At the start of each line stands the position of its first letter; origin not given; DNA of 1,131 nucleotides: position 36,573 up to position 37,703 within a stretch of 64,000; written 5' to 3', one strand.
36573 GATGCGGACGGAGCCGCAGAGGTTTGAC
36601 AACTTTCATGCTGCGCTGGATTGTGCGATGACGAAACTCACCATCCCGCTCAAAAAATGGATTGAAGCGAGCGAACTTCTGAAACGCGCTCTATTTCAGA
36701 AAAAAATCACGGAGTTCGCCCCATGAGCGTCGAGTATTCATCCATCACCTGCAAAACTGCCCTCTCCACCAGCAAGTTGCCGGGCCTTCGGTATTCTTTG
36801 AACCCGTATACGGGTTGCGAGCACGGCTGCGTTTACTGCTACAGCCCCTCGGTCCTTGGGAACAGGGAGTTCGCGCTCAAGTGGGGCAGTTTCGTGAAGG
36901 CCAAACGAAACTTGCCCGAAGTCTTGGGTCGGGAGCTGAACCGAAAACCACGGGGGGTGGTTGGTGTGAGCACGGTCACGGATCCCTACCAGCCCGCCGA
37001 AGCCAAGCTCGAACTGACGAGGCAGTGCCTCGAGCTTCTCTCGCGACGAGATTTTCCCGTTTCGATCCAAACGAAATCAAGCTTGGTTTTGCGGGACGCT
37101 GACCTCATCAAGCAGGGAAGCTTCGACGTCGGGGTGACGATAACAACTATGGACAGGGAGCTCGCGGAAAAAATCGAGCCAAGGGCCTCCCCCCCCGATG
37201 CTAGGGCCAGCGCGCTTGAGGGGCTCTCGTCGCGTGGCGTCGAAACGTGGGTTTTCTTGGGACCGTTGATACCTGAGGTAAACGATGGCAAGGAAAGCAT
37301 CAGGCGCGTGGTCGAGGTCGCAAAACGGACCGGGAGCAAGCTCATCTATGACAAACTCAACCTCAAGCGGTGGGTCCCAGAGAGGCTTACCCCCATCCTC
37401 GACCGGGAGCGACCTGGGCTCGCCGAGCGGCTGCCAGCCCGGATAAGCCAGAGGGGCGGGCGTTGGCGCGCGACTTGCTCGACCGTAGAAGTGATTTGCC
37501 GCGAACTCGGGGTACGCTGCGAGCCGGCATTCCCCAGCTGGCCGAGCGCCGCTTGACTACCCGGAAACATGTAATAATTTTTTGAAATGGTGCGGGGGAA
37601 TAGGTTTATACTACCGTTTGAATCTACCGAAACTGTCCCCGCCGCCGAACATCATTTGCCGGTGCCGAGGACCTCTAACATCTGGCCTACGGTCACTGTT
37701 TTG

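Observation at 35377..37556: Translationally coupled Nre (COG1602) + SPL-like radical SAM pair: candidate two-component DNA-damage repair module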

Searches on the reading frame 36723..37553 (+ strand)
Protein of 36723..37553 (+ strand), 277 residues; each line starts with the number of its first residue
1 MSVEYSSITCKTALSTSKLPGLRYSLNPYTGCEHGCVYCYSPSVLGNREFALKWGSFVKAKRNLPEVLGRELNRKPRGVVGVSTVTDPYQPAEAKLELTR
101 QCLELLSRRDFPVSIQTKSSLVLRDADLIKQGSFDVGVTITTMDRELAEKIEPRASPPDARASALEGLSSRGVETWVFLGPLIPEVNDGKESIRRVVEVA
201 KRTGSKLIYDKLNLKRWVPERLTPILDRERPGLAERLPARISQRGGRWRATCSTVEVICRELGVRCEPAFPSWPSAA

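Call 3: search_protein_families(library=pfam, proteins=[window:36723-37553:+], max_evalue=0.01)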
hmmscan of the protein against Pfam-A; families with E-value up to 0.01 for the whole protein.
window:36723-37553:+ (277 aa): 1 family
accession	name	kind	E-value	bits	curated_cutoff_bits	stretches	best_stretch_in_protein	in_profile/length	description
PF04055.27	Radical_SAM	-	1.7e-13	51.6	29.5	1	27-190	2-158/166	Radical SAM superfamily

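Call 4: search_protein_families(library=ncbifam, proteins=[window:36723-37553:+], max_evalue=0.01)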
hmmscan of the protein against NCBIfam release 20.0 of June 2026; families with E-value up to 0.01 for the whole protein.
window:36723-37553:+ (277 aa): 4 families
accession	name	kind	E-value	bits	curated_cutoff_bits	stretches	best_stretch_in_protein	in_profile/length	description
NF033668.1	rSAM_PA0069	hypoth_equivalog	2.9e-49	167.9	360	1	5-246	38-289/348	PA0069 family radical SAM protein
NF038135.1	rSAM_Rv2578c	equivalog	2.3e-34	118.9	430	1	7-237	42-285/317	Rv2578c family radical SAM protein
TIGR04470.1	rSAM_mob_pairB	equivalog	4.4e-29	101.7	410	1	8-216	4-205/285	radical SAM mobile pair protein B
NF038136.1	rSAM_Rv_intein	exception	4.5e-28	98.4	700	2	60-237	358-542/574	intein-containing Rv2578c family radical SAM protein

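Call 12: find_homologous_proteins(query=window:36723-37553:+, max_evalue=0.00001)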
Query window:36723-37553:+ (277 aa): 7411 proteins with E <= 0.00001 among 8000 candidates; the best 120 are listed.
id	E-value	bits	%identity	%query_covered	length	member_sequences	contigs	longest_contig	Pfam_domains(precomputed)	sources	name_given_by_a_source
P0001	3.9e-182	622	100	100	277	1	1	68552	PF04055.28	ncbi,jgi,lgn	-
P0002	2.2e-133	462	73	100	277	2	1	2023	PF04055.28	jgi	-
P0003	3.6e-132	458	77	95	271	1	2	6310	PF04055.28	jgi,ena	-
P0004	1.6e-131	456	74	100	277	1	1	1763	PF04055.28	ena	-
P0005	1.8e-131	455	75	96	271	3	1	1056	PF04055.28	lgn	-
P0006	4.6e-130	451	75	95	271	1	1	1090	PF04055.28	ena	-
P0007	9.1e-130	450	71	100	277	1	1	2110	PF04055.28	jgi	-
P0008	1.1e-129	450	72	100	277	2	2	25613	PF04055.28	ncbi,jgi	-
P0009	3.3e-129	448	71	100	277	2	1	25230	PF04055.28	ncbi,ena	-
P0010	1.0e-128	446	72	100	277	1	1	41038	PF04055.28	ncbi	-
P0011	1.3e-128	446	73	96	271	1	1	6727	PF04055.28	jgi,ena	-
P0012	1.0e-127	443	71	99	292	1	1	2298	PF04055.28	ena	-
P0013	1.0e-127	443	72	98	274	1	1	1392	PF04055.28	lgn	-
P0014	7.7e-127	440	68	99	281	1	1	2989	PF04055.28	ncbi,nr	ncbi:MAG: radical SAM protein [Hadesarchaea archaeon]|nr:radical SAM protein [Hadesarchaea archaeon]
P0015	9.9e-127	440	68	99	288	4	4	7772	PF04055.28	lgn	-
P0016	1.7e-126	439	70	99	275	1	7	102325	PF04055.28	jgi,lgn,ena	jgi:DNA repair photolyase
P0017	1.8e-126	439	71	99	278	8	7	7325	PF04055.28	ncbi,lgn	-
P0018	2.4e-126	439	69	100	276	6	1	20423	PF04055.28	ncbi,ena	-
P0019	5.0e-126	438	67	99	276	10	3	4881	PF04055.28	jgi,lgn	-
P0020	1.2e-125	436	72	98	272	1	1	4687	PF04055.28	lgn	-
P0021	1.4e-125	436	73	97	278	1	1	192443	PF04055.28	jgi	-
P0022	1.4e-125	436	72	100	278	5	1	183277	PF04055.28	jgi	-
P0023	1.6e-125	436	69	98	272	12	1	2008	PF04055.28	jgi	-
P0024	2.0e-125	436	70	99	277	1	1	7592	PF04055.28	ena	-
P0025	4.2e-125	435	72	98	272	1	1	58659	PF04055.28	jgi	jgi:DNA repair photolyase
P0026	6.6e-125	434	71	99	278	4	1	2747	PF04055.28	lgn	-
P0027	7.5e-125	434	70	99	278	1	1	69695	PF04055.28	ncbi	-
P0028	8.0e-125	434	70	98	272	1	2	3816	PF04055.28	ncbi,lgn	-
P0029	9.3e-125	433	69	98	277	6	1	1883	PF04055.28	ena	-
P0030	1.0e-124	433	69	98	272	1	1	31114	PF04055.28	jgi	jgi:DNA repair photolyase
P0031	1.0e-124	433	69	97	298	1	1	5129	PF04055.28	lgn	-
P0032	4.2e-124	431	69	100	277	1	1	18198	PF04055.28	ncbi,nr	ncbi:MAG: radical SAM protein [Candidatus Hodarchaeaceae archaeon]|nr:radical SAM protein [Candidatu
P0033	5.7e-124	431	68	98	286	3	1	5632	PF04055.28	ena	-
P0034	1.2e-123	430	69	97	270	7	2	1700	PF04055.28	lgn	-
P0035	1.9e-123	429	71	97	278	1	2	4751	PF04055.28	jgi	-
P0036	2.9e-123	429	69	98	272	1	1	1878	PF04055.28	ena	-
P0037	4.9e-123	428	70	99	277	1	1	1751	PF04055.28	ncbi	-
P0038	6.1e-123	428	71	100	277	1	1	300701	PF04055.28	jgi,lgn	jgi:DNA repair photolyase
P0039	7.0e-123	427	69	98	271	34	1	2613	PF04055.28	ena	-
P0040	7.7e-123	427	69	100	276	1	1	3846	PF04055.28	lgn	-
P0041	8.5e-123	427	69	98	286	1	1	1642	PF04055.28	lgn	-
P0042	9.3e-123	427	71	97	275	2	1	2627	PF04055.28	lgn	-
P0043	9.4e-123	427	71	97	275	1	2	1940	PF04055.28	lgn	-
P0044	1.4e-122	426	68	98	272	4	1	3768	PF04055.28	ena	-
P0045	1.4e-122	426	69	100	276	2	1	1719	PF04055.28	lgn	-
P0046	1.5e-122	426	69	99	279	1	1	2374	PF04055.28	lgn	-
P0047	2.8e-122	425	68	98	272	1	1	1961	PF04055.28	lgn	-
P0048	2.8e-122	425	68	100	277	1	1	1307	PF04055.28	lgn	-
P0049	4.7e-122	425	67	97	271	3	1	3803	PF04055.28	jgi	jgi:DNA repair photolyase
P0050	6.0e-122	424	67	97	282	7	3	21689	PF04055.28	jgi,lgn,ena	-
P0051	6.5e-122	424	68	98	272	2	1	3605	PF04055.28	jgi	jgi:DNA repair photolyase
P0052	1.3e-121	423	68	97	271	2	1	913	PF04055.28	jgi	-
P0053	1.3e-121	423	69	99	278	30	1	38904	PF04055.28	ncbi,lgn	-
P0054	2.2e-121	422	67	100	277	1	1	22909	PF04055.28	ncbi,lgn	-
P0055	2.2e-121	422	68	98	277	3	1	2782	PF04055.28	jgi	-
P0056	2.7e-121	422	70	99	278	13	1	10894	PF04055.28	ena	-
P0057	4.4e-121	421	67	97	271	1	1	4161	PF04055.28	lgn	-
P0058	8.0e-121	421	66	97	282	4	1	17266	PF04055.28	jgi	-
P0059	8.0e-121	421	68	98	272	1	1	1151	PF04055.28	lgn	-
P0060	1.0e-120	420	70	97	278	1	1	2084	PF04055.28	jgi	-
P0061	3.9e-120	418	66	96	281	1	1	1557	PF04055.28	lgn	-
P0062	5.1e-120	418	66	98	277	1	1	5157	PF04055.28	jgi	-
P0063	5.2e-120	418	69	98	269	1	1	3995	PF04055.28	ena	-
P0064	9.8e-120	417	66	98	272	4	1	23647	PF04055.28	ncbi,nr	ncbi:MAG: radical SAM protein [Candidatus Hodarchaeaceae archaeon]|nr:radical SAM protein [Candidatu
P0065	9.9e-120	417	68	99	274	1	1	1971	PF04055.28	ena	-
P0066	1.1e-119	417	65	97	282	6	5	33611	PF04055.28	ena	-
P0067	1.8e-119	416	66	97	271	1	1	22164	PF04055.28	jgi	jgi:DNA repair photolyase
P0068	4.7e-119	415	67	99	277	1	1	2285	PF04055.28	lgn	-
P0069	5.3e-119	415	65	97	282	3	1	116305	PF04055.28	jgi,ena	-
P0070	8.2e-119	414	69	98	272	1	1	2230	PF04055.28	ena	-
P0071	8.3e-119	414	67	98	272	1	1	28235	PF04055.28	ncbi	ncbi:MAG: radical SAM protein [Methanobacteriota archaeon]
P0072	1.1e-118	414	67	97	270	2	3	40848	PF04055.28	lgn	-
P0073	1.3e-118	413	66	96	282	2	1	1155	PF04055.28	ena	-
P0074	1.3e-118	413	67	100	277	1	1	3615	PF04055.28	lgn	-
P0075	1.6e-118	413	65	97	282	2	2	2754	PF04055.28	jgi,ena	-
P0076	2.0e-118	413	65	97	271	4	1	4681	PF04055.28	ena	-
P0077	3.1e-118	412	68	98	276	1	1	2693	PF04055.28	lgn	-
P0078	4.2e-118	412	69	98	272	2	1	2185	PF04055.28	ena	-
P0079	5.0e-118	411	66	97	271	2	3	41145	PF04055.28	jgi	jgi:DNA repair photolyase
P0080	5.4e-118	411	66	96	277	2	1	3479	PF04055.28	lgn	-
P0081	6.3e-118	411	66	97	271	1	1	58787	PF04055.28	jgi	jgi:DNA repair photolyase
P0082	6.8e-118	411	66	98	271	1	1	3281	PF04055.28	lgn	-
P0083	1.1e-117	410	65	99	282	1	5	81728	PF04055.28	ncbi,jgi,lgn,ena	-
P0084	1.2e-117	410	66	98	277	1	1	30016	PF04055.28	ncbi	-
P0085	1.3e-117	410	66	98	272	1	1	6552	PF04055.28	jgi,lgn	jgi:DNA repair photolyase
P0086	1.5e-117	410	66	97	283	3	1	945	PF04055.28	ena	-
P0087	1.6e-117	410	69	98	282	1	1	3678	PF04055.28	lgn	-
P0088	1.7e-117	410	66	97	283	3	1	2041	PF04055.28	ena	-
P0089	1.9e-117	409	65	97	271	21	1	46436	PF04055.28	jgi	jgi:DNA repair photolyase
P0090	1.9e-117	409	66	97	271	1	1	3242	PF04055.28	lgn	-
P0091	2.3e-117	409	66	97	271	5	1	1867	PF04055.28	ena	-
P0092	6.1e-117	408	68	98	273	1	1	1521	PF04055.28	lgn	-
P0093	1.3e-116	407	65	96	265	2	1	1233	PF04055.28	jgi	jgi:DNA repair photolyase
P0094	1.3e-115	404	64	99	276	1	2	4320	PF04055.28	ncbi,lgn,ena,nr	ncbi:MAG TPA: radical SAM protein [Hadesarchaea archaeon]|nr:radical SAM protein [Hadesarchaea archa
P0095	1.7e-115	403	68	98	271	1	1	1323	PF04055.28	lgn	-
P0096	1.0e-114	401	63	97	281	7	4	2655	PF04055.28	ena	-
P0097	8.0e-114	398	66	98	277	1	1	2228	PF04055.28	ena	-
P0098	1.6e-113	397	66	97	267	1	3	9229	PF04055.28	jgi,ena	-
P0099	2.3e-113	396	62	97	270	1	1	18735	PF04055.28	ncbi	-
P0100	2.5e-113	396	62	97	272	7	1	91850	PF04055.28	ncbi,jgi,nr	ncbi:MAG: hypothetical protein APU95_06170 [Hadesarchaea archaeon YNP_N21]|jgi:DNA repair photolyase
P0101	3.2e-113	396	63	97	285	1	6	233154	PF04055.28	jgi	jgi:DNA repair photolyase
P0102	7.7e-113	394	62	97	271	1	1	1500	PF04055.28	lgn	-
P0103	9.3e-113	394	65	98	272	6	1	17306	PF04055.28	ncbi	ncbi:MAG: radical SAM protein [Candidatus Hadarchaeum sp.]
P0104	1.3e-112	394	60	97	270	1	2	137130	PF04055.28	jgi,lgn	-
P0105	1.9e-112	393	62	98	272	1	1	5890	PF04055.28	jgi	-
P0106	3.1e-112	392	64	98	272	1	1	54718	PF04055.28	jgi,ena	-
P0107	4.5e-112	392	64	97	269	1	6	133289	PF04055.28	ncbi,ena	-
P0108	4.6e-112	392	67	98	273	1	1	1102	PF04055.28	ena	-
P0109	5.1e-112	392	64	97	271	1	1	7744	PF04055.28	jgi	jgi:DNA repair photolyase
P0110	1.7e-111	390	63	98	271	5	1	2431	PF04055.28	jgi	-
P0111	3.0e-111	389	62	97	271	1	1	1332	PF04055.28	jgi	jgi:DNA repair photolyase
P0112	9.9e-111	387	62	97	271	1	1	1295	PF04055.28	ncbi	-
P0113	1.1e-110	387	68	92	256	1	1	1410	PF04055.28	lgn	-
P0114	5.3e-110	385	63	98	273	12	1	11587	PF04055.28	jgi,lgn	-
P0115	6.7e-110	385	63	96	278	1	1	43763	PF04055.28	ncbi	ncbi:MAG: radical SAM protein [Candidatus Hadarchaeaceae archaeon]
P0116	8.1e-110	384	63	99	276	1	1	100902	PF04055.28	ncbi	ncbi:MAG: radical SAM protein [Candidatus Hadarchaeota archaeon]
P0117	1.0e-109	384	65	98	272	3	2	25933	PF04055.28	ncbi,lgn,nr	ncbi:MAG: radical SAM protein [Hadesarchaea archaeon]|nr:radical SAM protein [Hadesarchaea archaeon]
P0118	1.3e-109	384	63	97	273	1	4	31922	PF04055.28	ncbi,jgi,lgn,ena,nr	ncbi:MAG: radical SAM protein [Hadesarchaea archaeon]|nr:MAG: radical SAM protein [Hadesarchaea arch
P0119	6.6e-109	381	62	96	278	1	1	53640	PF04055.28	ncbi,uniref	ncbi:MAG: SPL family radical SAM protein [Candidatus Hadarchaeum sp.]|uniref:SPL family radical SAM 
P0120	7.8e-109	381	62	97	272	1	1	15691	PF04055.28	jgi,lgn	-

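Call 17: search_solved_structures(query=window:36723-37553:+, max_evalue=1, show_alignments=2)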
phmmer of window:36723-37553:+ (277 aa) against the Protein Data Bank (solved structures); distinct sequences matched with E-value up to 1: 4.
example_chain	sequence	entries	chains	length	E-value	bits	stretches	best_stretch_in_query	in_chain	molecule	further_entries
3guw_A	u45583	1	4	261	0.092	15.2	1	90-142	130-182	uncharacterized protein AF_1765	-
4fhg_A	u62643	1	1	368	0.57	12.6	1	16-51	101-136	Spore photoproduct lyase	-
4fhe_A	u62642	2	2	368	0.58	12.6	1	16-51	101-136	Spore photoproduct lyase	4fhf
4fhc_A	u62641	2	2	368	0.62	12.5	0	16-51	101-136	Spore photoproduct lyase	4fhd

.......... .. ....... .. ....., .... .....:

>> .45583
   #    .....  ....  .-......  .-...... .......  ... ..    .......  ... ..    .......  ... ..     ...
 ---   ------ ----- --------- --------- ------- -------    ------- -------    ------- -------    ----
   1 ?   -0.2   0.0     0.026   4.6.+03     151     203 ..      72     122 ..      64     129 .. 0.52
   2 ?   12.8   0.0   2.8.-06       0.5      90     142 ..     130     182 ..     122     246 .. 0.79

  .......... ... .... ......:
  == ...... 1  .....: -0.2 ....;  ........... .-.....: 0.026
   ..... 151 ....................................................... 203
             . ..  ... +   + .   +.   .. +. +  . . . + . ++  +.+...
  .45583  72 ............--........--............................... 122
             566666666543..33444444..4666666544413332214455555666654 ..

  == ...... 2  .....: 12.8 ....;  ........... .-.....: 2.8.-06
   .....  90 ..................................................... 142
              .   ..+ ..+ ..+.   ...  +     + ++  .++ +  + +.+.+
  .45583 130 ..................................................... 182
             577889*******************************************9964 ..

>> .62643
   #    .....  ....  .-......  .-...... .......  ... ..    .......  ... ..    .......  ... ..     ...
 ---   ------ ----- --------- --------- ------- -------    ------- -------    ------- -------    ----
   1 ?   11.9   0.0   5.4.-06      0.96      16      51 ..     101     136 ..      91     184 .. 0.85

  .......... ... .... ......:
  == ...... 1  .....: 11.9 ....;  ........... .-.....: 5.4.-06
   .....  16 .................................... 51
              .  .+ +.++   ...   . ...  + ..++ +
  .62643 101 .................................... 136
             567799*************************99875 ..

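Call 27: find_encoding_contigs(protein=P0001, flank=6000, max_places=3)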
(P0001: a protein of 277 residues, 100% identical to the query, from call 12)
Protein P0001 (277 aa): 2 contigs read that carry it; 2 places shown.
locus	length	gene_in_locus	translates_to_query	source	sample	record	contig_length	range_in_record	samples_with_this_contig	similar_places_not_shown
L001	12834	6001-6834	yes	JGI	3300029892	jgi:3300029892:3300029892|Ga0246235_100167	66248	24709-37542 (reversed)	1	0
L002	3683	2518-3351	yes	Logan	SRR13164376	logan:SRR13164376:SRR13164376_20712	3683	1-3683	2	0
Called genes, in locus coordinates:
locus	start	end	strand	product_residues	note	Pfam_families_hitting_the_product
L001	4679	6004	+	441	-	PF04894:Nre_N, PF04895:Nre_C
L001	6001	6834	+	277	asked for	PF04055:Radical_SAM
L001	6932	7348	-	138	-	PF13470:PIN_3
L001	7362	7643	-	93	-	PF04014:MazE_antitoxin (weak)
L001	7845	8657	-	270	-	PF13485:Peptidase_MA_2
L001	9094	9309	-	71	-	PF13240:Zn_Ribbon_1 (faint)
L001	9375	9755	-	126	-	-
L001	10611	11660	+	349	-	PF01368:DHH, PF02272:DHHA1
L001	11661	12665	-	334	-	PF02423:OCD_Mu_crystall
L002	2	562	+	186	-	?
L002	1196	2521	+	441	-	PF04894:Nre_N, PF04895:Nre_C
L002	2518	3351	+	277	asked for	PF04055:Radical_SAM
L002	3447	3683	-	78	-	?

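Call 30: predict_structure(alignment_id=A2)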
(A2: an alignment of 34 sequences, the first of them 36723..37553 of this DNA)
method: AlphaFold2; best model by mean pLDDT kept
length: 277 residues; sequences in the alignment: 34
mean_pLDDT: 84.6   pTM: 0.86
mean pLDDT of the five models: 84.6, 82.3, 81.3, 80.6, 73.9
residues with pLDDT >= 90: 129; 70-90: 105; 50-70: 37; < 50: 6
segments of 3 or more residues with pLDDT < 50: 32-35
pLDDT, mean of each block of 10 residues (from residue 1): 68 84 85 57 69 70 92 94 71 83 92 91 91 94 93 87 96 95 91 98 95 75 87 85 73 95 93 56
secondary structure, 60 per line:
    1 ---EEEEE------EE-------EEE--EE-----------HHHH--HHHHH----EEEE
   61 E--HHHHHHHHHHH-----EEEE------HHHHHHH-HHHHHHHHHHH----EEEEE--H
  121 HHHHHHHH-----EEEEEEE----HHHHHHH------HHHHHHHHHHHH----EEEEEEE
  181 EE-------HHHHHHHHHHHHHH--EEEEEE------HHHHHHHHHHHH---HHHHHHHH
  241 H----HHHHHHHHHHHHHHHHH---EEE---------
elements in order: E4-8 E24-26 H42-45 H48-52 E57-61 H64-74 E80-83 H90-96 H98-108 E113-117 H120-128 E134-140 H145-151 H158-169 E174-182 H190-203 E206-211 H218-229 H233-241 H246-262 E266-268

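Call 34: fold_search(model_id=the predicted structure, library=pdb)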
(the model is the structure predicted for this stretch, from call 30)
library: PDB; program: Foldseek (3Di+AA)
matches with E <= 10: 1171; with E <= 0.001: 40
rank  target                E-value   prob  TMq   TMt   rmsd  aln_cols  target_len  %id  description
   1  4fhg                  4.9e-09  1.00  0.65  0.54   5.0       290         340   13  Spore photoproduct lyase C140S mutant (released 2012-07-18)
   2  4fhc                  1.1e-08  1.00  0.66  0.55   5.0       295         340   14  Spore photoproduct lyase (released 2012-07-18)
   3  4k9r                  2.3e-08  1.00  0.67  0.56   4.9       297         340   13  Spore photoproduct lyase Y98F mutant (released 2013-05-08)
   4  4rh0                  4.8e-08  1.00  0.66  0.55   4.9       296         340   14  Spore photoproduct lyase C140A/S76C mutant with bound AdoMet (released 2014-10-22)
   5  4fhe                  5.5e-08  1.00  0.67  0.56   4.8       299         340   13  Spore photoproduct lyase C140A mutant (released 2012-07-18)
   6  4fhf                  1.0e-07  1.00  0.68  0.57   4.7       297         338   13  Spore photoproduct lyase C140A mutant with dinucleoside spore photoproduct (released 2012-07-18)
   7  3c8f                  1.1e-06  1.00  0.57  0.64   5.6       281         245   15  4Fe-4S-Pyruvate formate-lyase Activating Enzyme with partially disordered AdoMet (released 2008-10-28)
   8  8fo0                  1.5e-06  1.00  0.56  0.62   6.3       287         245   15  The structure of a crystallizable variant of E. coli pyruvate formate-lyase activating enzyme bound to a partially cleav (released 2023-05-24)
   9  3cb8_A                4.3e-06  1.00  0.57  0.63   5.8       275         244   14  4Fe-4S-Pyruvate formate-lyase activating enzyme in complex with AdoMet and a peptide substrate (released 2008-10-28)
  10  5v1s_A                1.2e-05  1.00  0.57  0.39   4.9       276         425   10  Crystal structure of Streptococcus suis SuiB bound to S-adenosylmethionine (released 2017-08-30)
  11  5v1q_B                1.7e-05  1.00  0.55  0.36   5.3       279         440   10  Crystal structure of Streptococcus suis SuiB (released 2017-08-30)
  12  5v1s_B                2.9e-05  1.00  0.53  0.36   6.2       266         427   10  Crystal structure of Streptococcus suis SuiB bound to S-adenosylmethionine (released 2017-08-30)
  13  5v1t_A                3.1e-05  1.00  0.47  0.31   9.0       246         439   11  Crystal structure of Streptococcus suis SuiB bound to precursor peptide SuiA (released 2017-08-30)
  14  6efn                  4.5e-05  1.00  0.53  0.40   6.5       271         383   14  Structure of a RiPP maturase, SkfB (released 2018-10-24)
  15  7qbv_D                5.4e-05  1.00  0.48  0.34  12.5       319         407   17  B12-dependent radical SAM methyltransferase, Mmp10 with [4Fe-4S] cluster, cobalamin, and S-adenosyl-L-homocysteine bou (released 2022-02-02)
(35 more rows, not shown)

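Call 36: search_solved_structures(query=A2, max_evalue=10, show_alignments=2)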
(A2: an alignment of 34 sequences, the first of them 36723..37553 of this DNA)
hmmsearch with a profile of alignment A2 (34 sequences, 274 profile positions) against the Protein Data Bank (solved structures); distinct sequences matched with E-value up to 10: 5.
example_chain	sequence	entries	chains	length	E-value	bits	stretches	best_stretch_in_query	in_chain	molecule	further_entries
4bed_A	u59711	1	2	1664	0.37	13.4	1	120-164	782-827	HEMOCYANIN KLH1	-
5cwo_A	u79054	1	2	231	0.43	13.2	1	191-250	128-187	Designed helical repeat protein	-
7wjg_A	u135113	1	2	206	0.57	12.8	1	97-171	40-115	Putative transcriptional regulator (GntR family)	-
3guw_A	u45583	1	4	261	1.1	11.8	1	91-141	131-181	uncharacterized protein AF_1765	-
6z0c_A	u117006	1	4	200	2.8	10.5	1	127-250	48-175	Maquette-3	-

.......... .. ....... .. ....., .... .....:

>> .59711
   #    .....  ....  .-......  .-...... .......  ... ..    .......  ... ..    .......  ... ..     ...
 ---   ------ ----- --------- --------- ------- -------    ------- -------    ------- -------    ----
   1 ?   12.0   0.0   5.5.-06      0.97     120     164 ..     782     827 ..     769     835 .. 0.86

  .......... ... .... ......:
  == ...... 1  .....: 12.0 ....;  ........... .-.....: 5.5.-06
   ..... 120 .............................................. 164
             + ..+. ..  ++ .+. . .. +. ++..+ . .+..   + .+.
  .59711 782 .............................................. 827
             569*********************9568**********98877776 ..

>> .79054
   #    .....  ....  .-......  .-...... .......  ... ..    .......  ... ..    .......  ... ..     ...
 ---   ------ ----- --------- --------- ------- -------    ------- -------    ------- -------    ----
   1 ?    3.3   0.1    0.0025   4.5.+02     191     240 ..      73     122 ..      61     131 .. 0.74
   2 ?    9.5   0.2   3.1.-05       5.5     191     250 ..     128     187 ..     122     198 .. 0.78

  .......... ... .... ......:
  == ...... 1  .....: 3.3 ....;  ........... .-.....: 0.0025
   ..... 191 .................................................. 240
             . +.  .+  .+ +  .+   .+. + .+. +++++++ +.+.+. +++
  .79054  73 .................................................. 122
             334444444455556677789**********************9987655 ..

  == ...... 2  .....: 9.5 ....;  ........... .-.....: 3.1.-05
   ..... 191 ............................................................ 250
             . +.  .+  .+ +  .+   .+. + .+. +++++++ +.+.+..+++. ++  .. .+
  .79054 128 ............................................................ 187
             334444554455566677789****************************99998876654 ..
